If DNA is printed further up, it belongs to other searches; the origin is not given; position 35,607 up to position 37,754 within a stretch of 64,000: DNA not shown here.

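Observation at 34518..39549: Three-gene tandem family of exported proteins sharing a ~100-aa C-terminal module: candidate novel host-cytoskeleton effector family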

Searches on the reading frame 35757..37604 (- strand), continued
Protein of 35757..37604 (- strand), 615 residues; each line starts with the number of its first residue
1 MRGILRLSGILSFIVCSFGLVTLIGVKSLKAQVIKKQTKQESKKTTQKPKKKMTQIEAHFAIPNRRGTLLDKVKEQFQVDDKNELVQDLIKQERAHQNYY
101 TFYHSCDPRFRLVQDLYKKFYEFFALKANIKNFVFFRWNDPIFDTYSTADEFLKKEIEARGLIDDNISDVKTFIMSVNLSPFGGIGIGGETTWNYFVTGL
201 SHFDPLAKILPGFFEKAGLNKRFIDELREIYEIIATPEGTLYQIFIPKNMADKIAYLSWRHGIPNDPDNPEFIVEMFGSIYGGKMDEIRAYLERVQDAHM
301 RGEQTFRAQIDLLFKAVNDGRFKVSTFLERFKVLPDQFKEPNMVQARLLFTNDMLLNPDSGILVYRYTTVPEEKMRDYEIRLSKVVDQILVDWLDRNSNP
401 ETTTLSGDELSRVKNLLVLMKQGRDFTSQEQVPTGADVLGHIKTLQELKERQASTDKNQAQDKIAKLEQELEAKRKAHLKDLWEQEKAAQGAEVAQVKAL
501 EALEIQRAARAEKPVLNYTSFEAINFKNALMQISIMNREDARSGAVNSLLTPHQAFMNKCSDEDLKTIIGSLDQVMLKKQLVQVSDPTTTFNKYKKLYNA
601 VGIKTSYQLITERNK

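Call 37: list_cluster_members(proteins=[P0114, P0088, P0127, P0144, P0011, P0013, P0150, P0008, P0037, P0103])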
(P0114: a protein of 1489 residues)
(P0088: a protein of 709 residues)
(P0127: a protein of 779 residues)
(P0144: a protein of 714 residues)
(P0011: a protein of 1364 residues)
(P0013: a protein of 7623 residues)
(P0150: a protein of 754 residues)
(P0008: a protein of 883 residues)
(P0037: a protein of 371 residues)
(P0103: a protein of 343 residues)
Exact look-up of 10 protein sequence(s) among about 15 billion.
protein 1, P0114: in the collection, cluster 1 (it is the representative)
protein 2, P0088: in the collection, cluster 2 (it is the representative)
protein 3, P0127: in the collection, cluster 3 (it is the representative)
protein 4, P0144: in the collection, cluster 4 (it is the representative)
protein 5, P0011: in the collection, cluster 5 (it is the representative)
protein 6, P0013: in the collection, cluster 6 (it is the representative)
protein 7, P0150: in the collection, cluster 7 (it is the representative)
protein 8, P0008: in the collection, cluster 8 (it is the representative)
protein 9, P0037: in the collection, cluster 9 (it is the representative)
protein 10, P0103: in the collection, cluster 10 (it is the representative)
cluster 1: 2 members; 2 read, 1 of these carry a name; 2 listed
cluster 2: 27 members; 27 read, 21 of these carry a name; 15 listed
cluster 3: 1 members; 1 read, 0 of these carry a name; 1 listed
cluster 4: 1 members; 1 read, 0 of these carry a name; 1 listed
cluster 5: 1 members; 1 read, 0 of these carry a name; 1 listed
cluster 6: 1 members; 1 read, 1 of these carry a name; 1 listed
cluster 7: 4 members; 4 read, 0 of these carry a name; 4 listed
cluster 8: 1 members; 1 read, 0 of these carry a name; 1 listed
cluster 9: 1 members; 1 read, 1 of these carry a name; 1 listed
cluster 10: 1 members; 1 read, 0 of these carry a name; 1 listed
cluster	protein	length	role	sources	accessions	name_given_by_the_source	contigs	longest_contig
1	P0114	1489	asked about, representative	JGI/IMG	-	hypothetical protein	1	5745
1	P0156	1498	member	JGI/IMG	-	-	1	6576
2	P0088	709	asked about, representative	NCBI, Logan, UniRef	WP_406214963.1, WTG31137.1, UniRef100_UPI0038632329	DUF4157 domain-containing protein [Streptomyces decoyicus] | eCIS core domain-containing protein n=1 Tax=Streptomyces decoyicus TaxID=249567 ...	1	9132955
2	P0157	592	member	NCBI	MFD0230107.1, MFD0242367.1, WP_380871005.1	hypothetical protein [Streptomyces decoyicus]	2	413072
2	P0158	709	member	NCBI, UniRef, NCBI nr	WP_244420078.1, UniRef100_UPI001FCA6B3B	eCIS core domain-containing protein [Streptomyces hygroscopicus] | eCIS core domain-containing protein n=1 Tax=Streptomyces hygroscopicus TaxID=1912 ... | DUF4157 domain-containing protein [Streptomyces hygroscopicus]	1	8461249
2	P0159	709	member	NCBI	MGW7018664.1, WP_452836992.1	eCIS core domain-containing protein [Streptomyces decoyicus]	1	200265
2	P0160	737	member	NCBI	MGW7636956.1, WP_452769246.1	eCIS core domain-containing protein [Streptomyces decoyicus]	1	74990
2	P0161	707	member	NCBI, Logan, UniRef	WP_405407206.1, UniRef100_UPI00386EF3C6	DUF4157 domain-containing protein [Streptomyces decoyicus] | eCIS core domain-containing protein n=1 Tax=Streptomyces decoyicus TaxID=249567 ...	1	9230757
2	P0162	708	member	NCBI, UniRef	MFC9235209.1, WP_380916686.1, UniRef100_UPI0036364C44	DUF4157 domain-containing protein [Streptomyces decoyicus] | eCIS core domain-containing protein n=1 Tax=Streptomyces decoyicus TaxID=249567 ...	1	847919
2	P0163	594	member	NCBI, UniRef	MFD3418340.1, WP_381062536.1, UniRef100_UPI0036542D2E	hypothetical protein [Streptomyces decoyicus] | hypothetical protein n=1 Tax=Streptomyces decoyicus TaxID=249567 RepID=UPI0036542D2E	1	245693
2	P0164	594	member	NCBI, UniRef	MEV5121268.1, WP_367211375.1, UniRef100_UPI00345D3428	hypothetical protein AB0K49_00325 [Streptomyces decoyicus] | hypothetical protein n=2 Tax=Streptomyces decoyicus TaxID=249567 RepID=UPI00345D3428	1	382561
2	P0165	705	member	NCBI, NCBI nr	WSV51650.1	DUF4157 domain-containing protein [Streptomyces decoyicus]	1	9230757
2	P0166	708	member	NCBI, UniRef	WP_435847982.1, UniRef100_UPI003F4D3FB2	eCIS core domain-containing protein [Streptomyces decoyicus] | eCIS core domain-containing protein n=1 Tax=Streptomyces decoyicus TaxID=249567 ...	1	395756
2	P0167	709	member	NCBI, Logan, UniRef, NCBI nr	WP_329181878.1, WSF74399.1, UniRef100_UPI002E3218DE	DUF4157 domain-containing protein [Streptomyces decoyicus] | eCIS core domain-containing protein n=1 Tax=Streptomyces decoyicus TaxID=249567 ...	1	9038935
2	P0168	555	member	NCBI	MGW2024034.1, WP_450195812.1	hypothetical protein [Streptomyces decoyicus]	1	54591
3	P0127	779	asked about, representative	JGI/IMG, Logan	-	-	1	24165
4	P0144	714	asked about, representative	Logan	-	-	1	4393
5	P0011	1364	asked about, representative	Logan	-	-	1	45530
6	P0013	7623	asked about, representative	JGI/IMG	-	hypothetical protein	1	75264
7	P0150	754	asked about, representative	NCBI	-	-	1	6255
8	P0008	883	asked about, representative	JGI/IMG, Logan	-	-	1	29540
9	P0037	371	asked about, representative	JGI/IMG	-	hypothetical protein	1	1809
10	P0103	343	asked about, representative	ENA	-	-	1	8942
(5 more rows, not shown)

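Call 63: search_protein_families(library=pfam, proteins=[L007:9743-12643:+, L008:9578-12028:+, L010:4139-6313:+, P0063, P0071, P0130, P0056, P0138, P0149], max_evalue=0.001)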
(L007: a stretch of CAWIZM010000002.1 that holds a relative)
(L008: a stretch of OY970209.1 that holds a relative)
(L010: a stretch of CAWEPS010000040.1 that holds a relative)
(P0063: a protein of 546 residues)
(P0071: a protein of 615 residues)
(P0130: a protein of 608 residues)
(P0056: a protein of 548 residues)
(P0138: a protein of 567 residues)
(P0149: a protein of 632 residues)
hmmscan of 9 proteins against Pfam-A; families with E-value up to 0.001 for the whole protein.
L007:9743-12643:+ (967 aa): 1 family
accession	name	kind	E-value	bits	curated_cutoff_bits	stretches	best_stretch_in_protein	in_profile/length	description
PF03445.19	DUF294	-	1.8e-09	38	21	1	482-586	3-109/138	Putative nucleotidyltransferase DUF294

L008:9578-12028:+ (817 aa): 0 families

L010:4139-6313:+ (725 aa): 1 family
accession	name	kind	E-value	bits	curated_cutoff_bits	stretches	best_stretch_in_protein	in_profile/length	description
PF03372.29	Exo_endo_phos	-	1.6e-10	41.6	24.5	1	107-362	1-225/225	Endonuclease/Exonuclease/phosphatase family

P0063 (546 aa): 1 family
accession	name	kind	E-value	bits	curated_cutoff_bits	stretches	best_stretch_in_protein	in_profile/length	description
PF12796.13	Ank_2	-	1.7e-05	25.7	27.3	1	433-526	3-89/90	Ankyrin repeats (3 copies)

P0071 (615 aa): 1 family
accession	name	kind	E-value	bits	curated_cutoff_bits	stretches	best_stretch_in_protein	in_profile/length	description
PF01966.28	HD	-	0.00016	22.4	22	1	55-120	2-66/116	HD domain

P0130 (608 aa): 5 families
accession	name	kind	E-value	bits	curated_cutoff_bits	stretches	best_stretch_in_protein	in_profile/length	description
PF12796.13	Ank_2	-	6e-13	49.6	27.3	1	35-135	1-90/90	Ankyrin repeats (3 copies)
PF00023.36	Ank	-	1.5e-12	47.5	21.1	1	105-135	2-32/33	Ankyrin repeat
PF13637.12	Ank_4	-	4.6e-10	39.9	22.7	1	86-123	11-48/50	Ankyrin repeats (many copies)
PF13857.12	Ank_5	-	7.1e-10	39.5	27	1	92-144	2-55/56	Ankyrin repeats (many copies)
PF13606.12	Ank_3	-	7.9e-09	35.4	22.3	1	105-132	2-29/30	Ankyrin repeat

P0056 (548 aa): 0 families

P0138 (567 aa): 1 family
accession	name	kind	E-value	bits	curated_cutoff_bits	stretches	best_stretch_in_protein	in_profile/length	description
PF13637.12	Ank_4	-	0.00028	21.6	22.7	1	505-553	1-49/50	Ankyrin repeats (many copies)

P0149 (632 aa): 0 families

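Call 68: list_cluster_members(proteins=[P0009, P0014, P0015, P0029, P0052, P0065, P0073, P0083, P0115, P0121])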
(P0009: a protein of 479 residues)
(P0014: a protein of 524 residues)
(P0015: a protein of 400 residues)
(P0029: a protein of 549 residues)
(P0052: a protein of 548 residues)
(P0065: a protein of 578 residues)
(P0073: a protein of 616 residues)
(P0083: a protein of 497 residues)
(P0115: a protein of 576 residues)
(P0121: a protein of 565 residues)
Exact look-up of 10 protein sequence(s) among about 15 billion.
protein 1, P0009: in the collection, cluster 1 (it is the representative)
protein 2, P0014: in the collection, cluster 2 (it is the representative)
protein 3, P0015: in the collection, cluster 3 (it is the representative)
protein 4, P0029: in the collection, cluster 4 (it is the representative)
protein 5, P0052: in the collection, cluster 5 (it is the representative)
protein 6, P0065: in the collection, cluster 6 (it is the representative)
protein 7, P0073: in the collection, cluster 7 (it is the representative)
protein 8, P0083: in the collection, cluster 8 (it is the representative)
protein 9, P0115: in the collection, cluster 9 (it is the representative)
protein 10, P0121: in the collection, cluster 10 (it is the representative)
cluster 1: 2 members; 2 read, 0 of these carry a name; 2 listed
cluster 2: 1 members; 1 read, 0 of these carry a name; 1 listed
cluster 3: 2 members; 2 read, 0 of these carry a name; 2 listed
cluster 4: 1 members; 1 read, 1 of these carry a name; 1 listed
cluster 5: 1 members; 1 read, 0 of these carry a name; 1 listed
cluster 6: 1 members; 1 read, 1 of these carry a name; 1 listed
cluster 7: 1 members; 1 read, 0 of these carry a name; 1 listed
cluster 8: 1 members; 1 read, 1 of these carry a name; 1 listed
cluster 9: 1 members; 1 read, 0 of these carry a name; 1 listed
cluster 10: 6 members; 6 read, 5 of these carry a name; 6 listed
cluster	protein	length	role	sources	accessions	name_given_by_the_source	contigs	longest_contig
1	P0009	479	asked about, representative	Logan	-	-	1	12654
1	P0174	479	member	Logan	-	-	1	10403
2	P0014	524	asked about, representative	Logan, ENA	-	-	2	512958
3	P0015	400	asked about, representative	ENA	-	-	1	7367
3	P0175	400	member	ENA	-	-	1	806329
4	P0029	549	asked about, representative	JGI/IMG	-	hypothetical protein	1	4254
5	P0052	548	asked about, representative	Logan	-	-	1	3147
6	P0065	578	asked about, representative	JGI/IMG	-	hypothetical protein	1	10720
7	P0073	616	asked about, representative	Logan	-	-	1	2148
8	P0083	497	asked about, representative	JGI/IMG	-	hypothetical protein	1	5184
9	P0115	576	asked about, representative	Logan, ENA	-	-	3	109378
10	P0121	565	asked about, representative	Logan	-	-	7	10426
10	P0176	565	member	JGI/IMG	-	hypothetical protein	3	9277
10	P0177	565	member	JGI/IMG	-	hypothetical protein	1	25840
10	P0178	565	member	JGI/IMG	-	hypothetical protein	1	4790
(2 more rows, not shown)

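Call 69: search_dna_similar(query=P0088, collection=plasmids, mode=protein, max_evalue=0.001, max_rows=15)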
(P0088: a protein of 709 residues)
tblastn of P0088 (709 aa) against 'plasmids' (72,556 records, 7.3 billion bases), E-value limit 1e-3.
Records with a match: 67; places in all: 85; records where one place covers at least 80% of the query: 0.
Best place of each record, by identity: 60-80% 11; <60% 56.
By first word of the organism name: Streptomyces 34; Nostoc 5; Streptantibioticus 2; Rhizobium 2; Paracoccus 2; Acaryochloris 2; Pseudanabaena 2; Caballeronia 2; Kitasatospora 1; Mycolicibacterium 1; and 14 more.
By predicted mobility (MOB-suite, as given by PLSDB): non-mobilizable 41; mobilizable 20; conjugative 6.
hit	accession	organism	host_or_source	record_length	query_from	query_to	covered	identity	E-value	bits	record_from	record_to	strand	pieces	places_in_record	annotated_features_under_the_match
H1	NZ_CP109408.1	Kitasatospora sp. NBC_01519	-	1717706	17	218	28%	55.3%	9e-44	178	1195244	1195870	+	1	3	record has no annotation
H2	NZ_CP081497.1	Streptomyces sp. BHT-5-2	whole organism,plant soil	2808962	37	219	26%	60.8%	9e-49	193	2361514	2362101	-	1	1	none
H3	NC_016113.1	Streptantibioticus cattleyicolor NRRL 8057 = DSM 46488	-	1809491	34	223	27%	57.4%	2e-48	192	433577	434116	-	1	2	none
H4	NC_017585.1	Streptantibioticus cattleyicolor NRRL 8057 = DSM 46488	-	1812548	34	223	27%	57.4%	2e-48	192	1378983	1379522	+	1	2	none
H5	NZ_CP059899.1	Streptomyces sp. M54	Paper wasp,inmature insects,pupae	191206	1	240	34%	45.4%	2e-41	171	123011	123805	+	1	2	DUF4157 domain-containing protein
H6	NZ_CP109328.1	Streptomyces sp. NBC_01591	-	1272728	12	211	28%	53.6%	4e-47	188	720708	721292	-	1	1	none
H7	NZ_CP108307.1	Streptomyces sp. NBC_00015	-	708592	9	217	29%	50.4%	3e-45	182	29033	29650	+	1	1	DUF4157 domain-containing protein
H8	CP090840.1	Streptomyces viridifaciens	Whole organism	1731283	15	191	25%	59.4%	2e-43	176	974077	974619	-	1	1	DUF4157 domain-containing protein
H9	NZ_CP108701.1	Streptomyces sp. NBC_01006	-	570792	27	192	23%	62.5%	2e-46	186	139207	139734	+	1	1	none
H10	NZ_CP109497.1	Streptomyces sp. NBC_01431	-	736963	34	199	23%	62.2%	7e-49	193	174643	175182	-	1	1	DUF4157 domain-containing protein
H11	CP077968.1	Streptomyces lavendulae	Citrus reticulata,single cell,soil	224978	35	195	23%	62.8%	1e-45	183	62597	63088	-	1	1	record has no annotation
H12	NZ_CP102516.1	Streptomyces yangpuensis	Crocus sativus,pure culture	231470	35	195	23%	62.8%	1e-45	183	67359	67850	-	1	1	DUF4157 domain-containing protein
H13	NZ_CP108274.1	Streptomyces zaomyceticus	-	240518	31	190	23%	61.9%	4e-49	194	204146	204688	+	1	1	DUF4157 domain-containing protein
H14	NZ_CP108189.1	Streptomyces zaomyceticus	-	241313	31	190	23%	61.9%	4e-49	194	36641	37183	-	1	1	DUF4157 domain-containing protein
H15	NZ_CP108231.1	Streptomyces zaomyceticus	-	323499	31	190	23%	61.9%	4e-49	194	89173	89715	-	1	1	DUF4157 domain-containing protein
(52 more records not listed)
